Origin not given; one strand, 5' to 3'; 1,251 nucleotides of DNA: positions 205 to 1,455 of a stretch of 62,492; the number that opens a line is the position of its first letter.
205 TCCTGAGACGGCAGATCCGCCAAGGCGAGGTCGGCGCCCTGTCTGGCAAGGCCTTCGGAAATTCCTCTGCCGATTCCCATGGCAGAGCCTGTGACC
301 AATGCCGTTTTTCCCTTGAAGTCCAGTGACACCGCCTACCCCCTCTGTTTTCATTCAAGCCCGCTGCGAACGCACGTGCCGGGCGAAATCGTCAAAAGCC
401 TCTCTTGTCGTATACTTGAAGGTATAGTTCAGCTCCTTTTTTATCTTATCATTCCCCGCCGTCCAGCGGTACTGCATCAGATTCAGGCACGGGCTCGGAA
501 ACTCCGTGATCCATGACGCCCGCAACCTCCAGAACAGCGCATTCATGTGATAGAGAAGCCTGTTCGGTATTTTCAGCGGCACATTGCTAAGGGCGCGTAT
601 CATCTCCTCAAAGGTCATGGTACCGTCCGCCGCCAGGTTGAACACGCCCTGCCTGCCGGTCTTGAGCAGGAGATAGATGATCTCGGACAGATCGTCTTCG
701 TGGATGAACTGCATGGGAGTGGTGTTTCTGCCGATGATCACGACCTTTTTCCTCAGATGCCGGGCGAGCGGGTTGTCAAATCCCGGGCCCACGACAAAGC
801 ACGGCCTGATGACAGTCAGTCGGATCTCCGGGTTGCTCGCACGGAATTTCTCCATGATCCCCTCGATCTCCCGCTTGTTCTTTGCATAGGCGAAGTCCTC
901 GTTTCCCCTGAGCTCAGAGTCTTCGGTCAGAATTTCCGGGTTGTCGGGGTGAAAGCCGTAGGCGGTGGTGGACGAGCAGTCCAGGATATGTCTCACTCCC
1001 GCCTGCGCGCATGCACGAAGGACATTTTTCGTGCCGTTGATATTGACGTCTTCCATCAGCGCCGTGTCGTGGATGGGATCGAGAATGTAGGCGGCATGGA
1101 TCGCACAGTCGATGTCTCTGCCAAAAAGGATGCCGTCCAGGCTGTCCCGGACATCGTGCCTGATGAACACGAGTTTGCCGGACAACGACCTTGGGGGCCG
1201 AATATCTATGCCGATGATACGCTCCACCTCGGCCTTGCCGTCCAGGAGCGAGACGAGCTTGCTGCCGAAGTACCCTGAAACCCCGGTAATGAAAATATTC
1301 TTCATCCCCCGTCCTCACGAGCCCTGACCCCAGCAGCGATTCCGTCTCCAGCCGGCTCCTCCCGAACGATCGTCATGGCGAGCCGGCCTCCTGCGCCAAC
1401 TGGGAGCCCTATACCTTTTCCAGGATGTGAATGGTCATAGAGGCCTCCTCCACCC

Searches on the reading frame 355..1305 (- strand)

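Call 35: search_protein_families(library=pfam, proteins=[window:355-1305:-], max_evalue=0.00001)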
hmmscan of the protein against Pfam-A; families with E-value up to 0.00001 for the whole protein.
window:355-1305:- (316 aa): 4 families
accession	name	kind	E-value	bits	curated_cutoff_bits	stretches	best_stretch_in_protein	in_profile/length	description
PF01370.27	Epimerase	-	3.4e-25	89.3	20.9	1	4-224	1-239/240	NAD dependent epimerase/dehydratase family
PF01073.25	3Beta_HSD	-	3.5e-14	53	22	1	6-178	2-188/280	3-beta hydroxysteroid dehydrogenase/isomerase family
PF16363.11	GDP_Man_Dehyd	-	7.4e-09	35.9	27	1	5-157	1-170/332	GDP-mannose 4,6 dehydratase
PF07993.18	NAD_binding_4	-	2.3e-07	30.6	20.1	0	64-175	88-214/258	Male sterility protein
